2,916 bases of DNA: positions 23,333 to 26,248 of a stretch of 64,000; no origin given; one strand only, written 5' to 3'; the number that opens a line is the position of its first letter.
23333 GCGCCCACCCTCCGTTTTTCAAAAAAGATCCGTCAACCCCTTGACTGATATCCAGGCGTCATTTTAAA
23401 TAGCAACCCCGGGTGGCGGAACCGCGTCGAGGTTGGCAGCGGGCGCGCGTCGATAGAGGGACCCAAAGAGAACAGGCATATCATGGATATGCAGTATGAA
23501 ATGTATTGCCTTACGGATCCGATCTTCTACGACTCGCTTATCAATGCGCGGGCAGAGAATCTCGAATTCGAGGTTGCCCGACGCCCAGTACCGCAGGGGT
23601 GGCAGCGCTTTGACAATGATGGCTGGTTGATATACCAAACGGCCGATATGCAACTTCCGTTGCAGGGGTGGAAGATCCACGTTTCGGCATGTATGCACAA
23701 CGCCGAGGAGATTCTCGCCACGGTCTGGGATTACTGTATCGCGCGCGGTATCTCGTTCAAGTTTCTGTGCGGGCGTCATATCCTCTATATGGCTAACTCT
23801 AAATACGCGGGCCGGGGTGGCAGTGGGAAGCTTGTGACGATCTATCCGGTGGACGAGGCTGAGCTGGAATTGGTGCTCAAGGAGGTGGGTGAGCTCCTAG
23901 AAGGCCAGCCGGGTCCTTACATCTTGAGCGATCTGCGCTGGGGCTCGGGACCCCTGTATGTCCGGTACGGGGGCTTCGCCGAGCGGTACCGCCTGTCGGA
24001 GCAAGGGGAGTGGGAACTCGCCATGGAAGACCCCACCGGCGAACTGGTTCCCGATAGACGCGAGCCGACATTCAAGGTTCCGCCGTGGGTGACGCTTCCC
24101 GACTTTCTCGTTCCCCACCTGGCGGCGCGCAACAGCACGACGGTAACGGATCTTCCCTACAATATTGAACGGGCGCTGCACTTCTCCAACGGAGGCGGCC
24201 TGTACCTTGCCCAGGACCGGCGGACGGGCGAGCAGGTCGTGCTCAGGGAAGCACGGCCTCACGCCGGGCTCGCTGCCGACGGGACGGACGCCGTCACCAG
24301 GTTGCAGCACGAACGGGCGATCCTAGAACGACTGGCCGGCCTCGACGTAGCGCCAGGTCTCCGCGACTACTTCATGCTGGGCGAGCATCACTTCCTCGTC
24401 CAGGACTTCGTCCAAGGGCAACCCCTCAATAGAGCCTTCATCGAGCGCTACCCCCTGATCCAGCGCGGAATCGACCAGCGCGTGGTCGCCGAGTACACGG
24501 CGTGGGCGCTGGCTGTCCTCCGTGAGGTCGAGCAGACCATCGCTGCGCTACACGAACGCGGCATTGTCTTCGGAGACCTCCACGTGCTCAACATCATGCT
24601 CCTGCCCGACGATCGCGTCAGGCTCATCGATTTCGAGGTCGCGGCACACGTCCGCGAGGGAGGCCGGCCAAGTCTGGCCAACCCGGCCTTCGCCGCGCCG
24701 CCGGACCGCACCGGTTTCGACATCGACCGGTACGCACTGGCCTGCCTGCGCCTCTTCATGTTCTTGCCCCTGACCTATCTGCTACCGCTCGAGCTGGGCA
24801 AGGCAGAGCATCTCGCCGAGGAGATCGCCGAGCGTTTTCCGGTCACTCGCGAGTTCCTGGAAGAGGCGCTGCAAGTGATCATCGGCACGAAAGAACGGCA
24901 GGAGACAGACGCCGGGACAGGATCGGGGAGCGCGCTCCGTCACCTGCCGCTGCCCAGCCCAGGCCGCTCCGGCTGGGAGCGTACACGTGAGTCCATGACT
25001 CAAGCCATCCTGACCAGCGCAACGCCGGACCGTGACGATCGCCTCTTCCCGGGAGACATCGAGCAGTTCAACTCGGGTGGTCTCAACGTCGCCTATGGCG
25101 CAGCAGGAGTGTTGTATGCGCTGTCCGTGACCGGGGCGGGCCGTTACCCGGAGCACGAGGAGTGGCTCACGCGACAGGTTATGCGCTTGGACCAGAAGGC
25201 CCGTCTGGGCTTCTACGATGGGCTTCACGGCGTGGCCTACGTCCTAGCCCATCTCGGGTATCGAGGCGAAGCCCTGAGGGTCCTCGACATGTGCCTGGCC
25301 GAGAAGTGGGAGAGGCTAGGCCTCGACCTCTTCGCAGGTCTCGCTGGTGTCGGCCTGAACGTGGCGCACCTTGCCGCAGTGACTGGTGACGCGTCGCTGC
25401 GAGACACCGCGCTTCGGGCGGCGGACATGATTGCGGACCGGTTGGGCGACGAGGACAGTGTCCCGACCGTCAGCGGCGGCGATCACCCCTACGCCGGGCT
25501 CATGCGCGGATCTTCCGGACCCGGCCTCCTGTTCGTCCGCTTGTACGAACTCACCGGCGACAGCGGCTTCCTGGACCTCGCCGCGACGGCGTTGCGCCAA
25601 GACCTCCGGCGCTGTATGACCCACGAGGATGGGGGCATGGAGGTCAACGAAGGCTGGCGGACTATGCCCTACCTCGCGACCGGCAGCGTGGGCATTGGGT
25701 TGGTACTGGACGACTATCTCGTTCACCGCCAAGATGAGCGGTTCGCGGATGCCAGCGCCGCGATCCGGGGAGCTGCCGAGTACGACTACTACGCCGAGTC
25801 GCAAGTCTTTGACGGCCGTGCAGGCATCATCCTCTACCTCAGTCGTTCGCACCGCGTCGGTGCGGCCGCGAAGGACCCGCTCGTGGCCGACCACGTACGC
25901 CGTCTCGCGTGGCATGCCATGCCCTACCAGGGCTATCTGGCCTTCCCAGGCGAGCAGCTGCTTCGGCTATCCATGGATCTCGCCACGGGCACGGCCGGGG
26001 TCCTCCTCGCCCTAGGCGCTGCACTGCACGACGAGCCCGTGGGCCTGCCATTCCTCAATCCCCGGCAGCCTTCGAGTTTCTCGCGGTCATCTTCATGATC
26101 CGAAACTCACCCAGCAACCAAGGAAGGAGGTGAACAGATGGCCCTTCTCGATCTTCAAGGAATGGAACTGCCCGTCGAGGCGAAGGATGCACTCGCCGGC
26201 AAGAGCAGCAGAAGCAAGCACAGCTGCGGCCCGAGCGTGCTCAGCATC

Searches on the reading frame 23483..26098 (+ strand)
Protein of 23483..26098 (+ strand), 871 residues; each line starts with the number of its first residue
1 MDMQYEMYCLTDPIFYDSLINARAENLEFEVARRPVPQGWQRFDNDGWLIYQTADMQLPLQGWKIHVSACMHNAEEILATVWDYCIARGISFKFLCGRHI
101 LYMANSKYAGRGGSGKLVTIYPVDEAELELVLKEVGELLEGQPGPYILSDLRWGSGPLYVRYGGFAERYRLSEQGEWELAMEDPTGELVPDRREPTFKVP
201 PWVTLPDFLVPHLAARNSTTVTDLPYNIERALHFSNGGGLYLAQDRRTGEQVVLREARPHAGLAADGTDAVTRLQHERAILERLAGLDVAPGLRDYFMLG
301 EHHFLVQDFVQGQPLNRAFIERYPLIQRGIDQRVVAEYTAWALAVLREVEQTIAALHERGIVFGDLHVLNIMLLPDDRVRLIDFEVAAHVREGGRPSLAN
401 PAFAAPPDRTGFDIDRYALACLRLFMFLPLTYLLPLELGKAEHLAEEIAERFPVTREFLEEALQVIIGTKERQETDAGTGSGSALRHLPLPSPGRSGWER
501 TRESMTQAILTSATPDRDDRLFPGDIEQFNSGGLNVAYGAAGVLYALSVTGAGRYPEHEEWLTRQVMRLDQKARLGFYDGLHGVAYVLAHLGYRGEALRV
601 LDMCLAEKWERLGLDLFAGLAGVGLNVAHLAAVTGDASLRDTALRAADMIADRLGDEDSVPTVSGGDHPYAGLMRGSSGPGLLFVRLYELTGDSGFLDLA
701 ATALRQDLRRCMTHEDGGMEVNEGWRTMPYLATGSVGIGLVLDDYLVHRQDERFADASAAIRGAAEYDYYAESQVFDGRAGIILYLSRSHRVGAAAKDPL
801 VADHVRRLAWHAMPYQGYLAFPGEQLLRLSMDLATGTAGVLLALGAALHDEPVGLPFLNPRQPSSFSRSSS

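Call 31: search_protein_families(library=pfam, proteins=[window:23483-26098:+], max_evalue=0.001)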
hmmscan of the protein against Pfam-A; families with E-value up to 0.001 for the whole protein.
window:23483-26098:+ (871 aa): 4 families
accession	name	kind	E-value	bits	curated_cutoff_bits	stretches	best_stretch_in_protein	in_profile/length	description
PF25816.1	RamC_N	-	7.7e-80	267.3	27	1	29-218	2-190/191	RamC, N-terminal domain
PF00069.31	Pkinase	-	2.5e-09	37.4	31.7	1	238-422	13-186/263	Protein kinase domain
PF05147.19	LANC_like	-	2.4e-07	30.1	23.2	0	613-738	4-109/350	Lanthionine synthetase C-like protein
PF01636.29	APH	-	0.00019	21.7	23.2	0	334-387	139-197/239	Phosphotransferase enzyme family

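Call 76: search_protein_families(library=ncbifam, proteins=[window:23483-26098:+], max_evalue=0.01)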
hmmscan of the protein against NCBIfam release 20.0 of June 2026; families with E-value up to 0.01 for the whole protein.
window:23483-26098:+ (871 aa): 15 families
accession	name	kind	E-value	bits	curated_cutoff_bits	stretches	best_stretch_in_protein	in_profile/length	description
NF038151.1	lanthi_synth_III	equivalog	0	1124.4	575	1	5-845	1-833/833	class III lanthionine synthetase LanKC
NF038150.1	lanthi_synth_IV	equivalog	3.6e-118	396.1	650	1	40-844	1-840/851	class IV lanthionine synthetase LanL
TIGR03897.1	lanti_2_LanM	subfamily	6.8e-11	40.7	304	1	568-844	638-926/932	type 2 lanthipeptide synthetase LanM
TIGR03724.2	arch_bud32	equivalog_domain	4.1e-07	29.7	125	1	330-390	75-134/193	KEOPS complex kinase/ATPase Bud32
NF047741.1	antiphage_MADS6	equivalog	5.8e-06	25.1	460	1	225-389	190-348/612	methylation-associated defense system protein kinase MAD6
NF033483.0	PknB_PASTA_kin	equivalog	9.6e-06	24.9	450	1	240-390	23-157/563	Stk1 family PASTA domain-containing Ser/Thr kinase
NF011464.0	PRK14879.1-7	equivalog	1.6e-05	24.8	246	1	343-388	106-150/221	Kae1-associated kinase Bud32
NF002475.0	PRK01723.1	equivalog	2.4e-05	23.5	142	1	345-388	148-191/241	3-deoxy-D-manno-octulosonic acid kinase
NF011463.0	PRK14879.1-4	equivalog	6.7e-05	22.4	188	1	342-388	116-161/237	Kae1-associated kinase Bud32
NF011462.0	PRK14879.1-3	equivalog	0.00017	21.4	174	1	345-388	87-129/192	Kae1-associated kinase Bud32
NF007174.0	PRK09605.1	equivalog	0.0002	20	447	1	342-389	429-475/535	bifunctional N(6)-L-threonylcarbamoyladenine synthase/serine/threonine protein kinase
NF050082.1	ATPase_MABP1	exception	0.0006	18.7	800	1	346-393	261-308/435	macrolide-binding ATPase MABP-1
NF007684.0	PRK10359.1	equivalog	0.0031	17.2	248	1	323-385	118-179/232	lipopolysaccharide core heptose(II) kinase RfaY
NF058632.1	SerThrKinPrkT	equivalog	0.0048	16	280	1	339-384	116-162/322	serine/threonine protein kinase PrkT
NF052427.1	StpK7MSMEG_1200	equivalog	0.0086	14.6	900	0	339-395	107-163/601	serine/threonine protein kinase StpK7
